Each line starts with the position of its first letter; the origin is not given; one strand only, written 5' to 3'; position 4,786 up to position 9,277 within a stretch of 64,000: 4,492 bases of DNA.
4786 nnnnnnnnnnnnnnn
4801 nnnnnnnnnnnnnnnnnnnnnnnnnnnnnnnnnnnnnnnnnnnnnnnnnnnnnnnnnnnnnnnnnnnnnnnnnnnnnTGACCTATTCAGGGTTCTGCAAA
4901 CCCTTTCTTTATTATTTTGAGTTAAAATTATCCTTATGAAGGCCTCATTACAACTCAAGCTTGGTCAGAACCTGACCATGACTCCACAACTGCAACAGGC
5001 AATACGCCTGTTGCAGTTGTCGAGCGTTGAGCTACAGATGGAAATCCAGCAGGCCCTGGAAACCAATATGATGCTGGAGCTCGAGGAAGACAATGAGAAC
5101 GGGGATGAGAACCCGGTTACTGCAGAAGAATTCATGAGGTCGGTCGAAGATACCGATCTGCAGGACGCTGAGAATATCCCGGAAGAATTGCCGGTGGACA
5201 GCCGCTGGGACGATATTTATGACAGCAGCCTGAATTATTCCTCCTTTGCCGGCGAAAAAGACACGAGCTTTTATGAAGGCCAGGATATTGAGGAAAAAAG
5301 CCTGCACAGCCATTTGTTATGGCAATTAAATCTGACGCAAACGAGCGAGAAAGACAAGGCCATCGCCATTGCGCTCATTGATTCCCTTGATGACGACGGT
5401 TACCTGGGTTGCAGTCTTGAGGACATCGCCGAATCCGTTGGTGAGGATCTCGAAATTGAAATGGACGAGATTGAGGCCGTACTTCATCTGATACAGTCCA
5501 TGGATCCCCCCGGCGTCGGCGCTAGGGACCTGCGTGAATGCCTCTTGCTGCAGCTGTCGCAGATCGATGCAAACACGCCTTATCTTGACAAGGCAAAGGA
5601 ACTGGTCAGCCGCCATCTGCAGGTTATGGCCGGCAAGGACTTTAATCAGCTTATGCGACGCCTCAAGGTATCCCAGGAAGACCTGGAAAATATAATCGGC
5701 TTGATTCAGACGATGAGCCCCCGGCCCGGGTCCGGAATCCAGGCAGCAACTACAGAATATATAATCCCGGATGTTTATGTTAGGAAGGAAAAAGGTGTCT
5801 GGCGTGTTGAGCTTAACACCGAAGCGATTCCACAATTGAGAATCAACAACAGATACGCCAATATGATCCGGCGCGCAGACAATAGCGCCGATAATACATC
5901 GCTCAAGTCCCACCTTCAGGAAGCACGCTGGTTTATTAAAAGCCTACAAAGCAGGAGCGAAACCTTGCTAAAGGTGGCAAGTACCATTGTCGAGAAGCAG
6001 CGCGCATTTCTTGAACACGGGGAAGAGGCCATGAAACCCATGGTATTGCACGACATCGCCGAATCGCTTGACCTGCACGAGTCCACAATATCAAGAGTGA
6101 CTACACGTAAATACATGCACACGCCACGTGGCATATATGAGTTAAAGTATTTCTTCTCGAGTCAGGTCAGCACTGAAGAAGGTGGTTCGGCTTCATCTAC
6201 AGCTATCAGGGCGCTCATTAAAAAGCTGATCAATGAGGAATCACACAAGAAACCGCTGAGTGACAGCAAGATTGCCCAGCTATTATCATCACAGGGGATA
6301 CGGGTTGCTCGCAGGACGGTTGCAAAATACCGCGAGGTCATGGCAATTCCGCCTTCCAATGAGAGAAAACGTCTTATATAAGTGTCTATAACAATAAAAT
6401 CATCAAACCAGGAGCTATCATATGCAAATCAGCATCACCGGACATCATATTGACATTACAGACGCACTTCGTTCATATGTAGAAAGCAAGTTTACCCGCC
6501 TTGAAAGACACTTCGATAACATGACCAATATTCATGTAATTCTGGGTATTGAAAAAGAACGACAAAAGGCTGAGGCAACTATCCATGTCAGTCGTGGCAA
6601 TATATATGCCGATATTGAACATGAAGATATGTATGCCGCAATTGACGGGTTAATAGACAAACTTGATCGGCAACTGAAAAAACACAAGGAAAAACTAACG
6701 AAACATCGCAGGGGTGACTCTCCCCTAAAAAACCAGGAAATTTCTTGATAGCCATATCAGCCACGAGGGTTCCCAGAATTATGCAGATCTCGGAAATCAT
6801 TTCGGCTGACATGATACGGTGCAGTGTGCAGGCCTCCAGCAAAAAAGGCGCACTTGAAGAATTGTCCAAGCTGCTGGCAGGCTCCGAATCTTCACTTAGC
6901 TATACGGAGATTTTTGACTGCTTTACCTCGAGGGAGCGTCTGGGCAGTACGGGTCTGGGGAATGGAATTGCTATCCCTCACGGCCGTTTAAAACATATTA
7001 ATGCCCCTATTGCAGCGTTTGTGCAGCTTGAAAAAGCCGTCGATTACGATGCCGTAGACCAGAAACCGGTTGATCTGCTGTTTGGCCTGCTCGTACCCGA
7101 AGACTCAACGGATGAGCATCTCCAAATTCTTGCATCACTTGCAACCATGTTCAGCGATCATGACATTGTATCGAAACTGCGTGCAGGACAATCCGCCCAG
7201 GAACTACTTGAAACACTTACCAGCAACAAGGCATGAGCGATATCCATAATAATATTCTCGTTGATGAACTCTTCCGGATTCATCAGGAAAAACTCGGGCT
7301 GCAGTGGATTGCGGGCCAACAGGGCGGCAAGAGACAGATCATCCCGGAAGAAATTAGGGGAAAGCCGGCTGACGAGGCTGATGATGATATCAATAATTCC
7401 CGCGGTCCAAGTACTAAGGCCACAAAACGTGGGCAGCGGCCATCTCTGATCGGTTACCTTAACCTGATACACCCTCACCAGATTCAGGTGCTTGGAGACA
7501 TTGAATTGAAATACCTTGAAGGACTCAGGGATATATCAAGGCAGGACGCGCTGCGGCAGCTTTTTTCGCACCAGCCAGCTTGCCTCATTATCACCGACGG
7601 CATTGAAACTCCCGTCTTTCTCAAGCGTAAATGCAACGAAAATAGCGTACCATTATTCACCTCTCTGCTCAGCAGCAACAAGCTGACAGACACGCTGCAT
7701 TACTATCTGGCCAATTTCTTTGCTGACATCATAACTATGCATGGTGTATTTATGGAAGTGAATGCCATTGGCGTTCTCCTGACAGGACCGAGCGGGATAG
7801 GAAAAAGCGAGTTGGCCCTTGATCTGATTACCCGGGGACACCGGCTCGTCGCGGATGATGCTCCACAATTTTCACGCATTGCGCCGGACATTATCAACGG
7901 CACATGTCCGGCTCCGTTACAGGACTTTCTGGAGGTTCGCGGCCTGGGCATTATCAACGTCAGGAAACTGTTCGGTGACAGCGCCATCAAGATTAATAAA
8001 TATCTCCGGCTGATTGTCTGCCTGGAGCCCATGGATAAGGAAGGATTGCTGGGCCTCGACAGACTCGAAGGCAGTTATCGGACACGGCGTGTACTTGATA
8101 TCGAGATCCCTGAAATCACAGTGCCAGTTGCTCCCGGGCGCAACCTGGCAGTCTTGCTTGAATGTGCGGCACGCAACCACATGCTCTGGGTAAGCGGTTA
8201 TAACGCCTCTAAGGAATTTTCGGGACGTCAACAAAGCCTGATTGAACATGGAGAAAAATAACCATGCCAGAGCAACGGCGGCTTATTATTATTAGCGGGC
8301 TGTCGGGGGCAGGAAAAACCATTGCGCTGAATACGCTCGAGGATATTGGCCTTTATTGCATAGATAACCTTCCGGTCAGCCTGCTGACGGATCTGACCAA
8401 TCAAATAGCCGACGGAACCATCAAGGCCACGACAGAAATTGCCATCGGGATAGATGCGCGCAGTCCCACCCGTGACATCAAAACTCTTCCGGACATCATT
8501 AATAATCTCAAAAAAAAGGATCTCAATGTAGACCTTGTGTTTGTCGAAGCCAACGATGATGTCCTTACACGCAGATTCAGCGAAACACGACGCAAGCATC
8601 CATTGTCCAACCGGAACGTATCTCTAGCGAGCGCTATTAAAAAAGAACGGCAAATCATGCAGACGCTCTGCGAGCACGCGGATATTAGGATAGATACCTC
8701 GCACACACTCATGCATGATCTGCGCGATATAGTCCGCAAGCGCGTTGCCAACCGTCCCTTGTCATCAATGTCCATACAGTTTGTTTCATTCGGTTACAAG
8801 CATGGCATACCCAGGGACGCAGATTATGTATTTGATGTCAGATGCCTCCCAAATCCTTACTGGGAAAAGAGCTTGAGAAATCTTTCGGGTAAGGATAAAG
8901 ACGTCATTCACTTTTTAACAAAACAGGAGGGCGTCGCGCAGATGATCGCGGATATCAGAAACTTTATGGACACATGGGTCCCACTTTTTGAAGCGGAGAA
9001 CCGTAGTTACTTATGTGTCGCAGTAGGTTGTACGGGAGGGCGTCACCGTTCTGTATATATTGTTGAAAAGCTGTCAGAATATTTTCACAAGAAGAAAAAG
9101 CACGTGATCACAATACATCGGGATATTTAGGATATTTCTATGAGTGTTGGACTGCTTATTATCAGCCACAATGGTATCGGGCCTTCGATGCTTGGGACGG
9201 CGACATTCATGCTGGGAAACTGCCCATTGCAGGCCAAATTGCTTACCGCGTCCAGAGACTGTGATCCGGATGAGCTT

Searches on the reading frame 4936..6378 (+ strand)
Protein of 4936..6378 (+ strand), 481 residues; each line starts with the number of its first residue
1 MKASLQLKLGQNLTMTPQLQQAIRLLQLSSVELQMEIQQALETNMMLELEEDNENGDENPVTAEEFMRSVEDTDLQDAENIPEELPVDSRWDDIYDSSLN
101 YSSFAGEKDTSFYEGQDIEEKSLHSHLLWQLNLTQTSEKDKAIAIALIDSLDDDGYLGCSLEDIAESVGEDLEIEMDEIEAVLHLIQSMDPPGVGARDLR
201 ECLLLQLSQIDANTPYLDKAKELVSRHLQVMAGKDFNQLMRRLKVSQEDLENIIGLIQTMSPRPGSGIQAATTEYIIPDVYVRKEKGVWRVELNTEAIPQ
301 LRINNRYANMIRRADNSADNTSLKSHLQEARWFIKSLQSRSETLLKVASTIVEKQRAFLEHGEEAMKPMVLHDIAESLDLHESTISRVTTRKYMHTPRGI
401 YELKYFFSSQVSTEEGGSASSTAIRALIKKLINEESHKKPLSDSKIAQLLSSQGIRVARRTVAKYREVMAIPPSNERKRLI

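Call 98: search_protein_families(library=pfam, proteins=[window:4936-6378:+], max_evalue=0.00001)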
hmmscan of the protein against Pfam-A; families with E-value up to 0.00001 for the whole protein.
window:4936-6378:+ (481 aa): 3 families
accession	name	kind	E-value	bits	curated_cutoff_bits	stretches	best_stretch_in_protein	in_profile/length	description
PF04552.19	Sigma54_DBD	-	3.2e-68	229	22.8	1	322-479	3-160/160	Sigma-54, DNA binding domain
PF04963.19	Sigma54_CBD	-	1.1e-64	218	22.9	1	117-307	6-185/185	Sigma-54 factor, core binding domain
PF00309.25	Sigma54_AID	-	1.5e-13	50.8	23.8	1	4-49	1-46/46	Sigma-54 factor, Activator interacting domain (AID)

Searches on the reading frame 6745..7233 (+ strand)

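Call 98: search_protein_families(library=pfam, proteins=[window:6745-7233:+], max_evalue=0.00001)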
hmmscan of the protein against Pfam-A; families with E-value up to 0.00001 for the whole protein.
window:6745-7233:+ (163 aa): 2 families
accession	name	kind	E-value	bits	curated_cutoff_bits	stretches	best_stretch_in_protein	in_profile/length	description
PF00359.27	PTS_EIIA_2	-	4.3e-35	121.2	27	1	18-159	2-142/144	Phosphoenolpyruvate-dependent sugar phosphotransferase system, EIIA 2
PF07565.18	Band_3_cyto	-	4.1e-07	30.4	34.3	1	80-158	197-277/294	Band 3 cytoplasmic domain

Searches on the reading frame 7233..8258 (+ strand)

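Call 98: search_protein_families(library=pfam, proteins=[window:7233-8258:+], max_evalue=0.00001)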
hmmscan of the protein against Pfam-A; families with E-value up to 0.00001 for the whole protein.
window:7233-8258:+ (342 aa): 2 families
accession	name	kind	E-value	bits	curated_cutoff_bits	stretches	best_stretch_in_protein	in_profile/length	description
PF07475.17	Hpr_kinase_C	-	3e-58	196.6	33.3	1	163-332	3-170/171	HPr Serine kinase C-terminal domain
PF02603.21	Hpr_kinase_N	-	8.2e-22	78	24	1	67-159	31-125/125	HPr Serine kinase N terminus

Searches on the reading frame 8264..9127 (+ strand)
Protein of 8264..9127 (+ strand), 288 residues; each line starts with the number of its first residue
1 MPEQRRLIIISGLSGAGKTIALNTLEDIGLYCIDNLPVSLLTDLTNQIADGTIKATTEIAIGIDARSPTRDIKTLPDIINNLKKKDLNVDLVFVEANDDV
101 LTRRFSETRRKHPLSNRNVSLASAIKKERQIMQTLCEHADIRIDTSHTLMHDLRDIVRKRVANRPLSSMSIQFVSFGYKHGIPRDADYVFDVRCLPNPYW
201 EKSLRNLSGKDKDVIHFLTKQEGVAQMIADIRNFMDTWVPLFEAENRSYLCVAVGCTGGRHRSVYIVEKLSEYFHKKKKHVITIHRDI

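Call 98: search_protein_families(library=pfam, proteins=[window:8264-9127:+], max_evalue=0.00001)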
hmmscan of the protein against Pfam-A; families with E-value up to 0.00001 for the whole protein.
window:8264-9127:+ (288 aa): 2 families
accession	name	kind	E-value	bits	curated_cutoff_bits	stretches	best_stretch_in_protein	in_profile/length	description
PF22740.1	PapZ_C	-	5.9e-47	159.3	27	1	169-288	1-120/121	RapZ C-terminal domain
PF03668.21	RapZ-like_N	-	2.3e-43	148.2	25.4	1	7-162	3-155/158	RapZ-like N-terminal domain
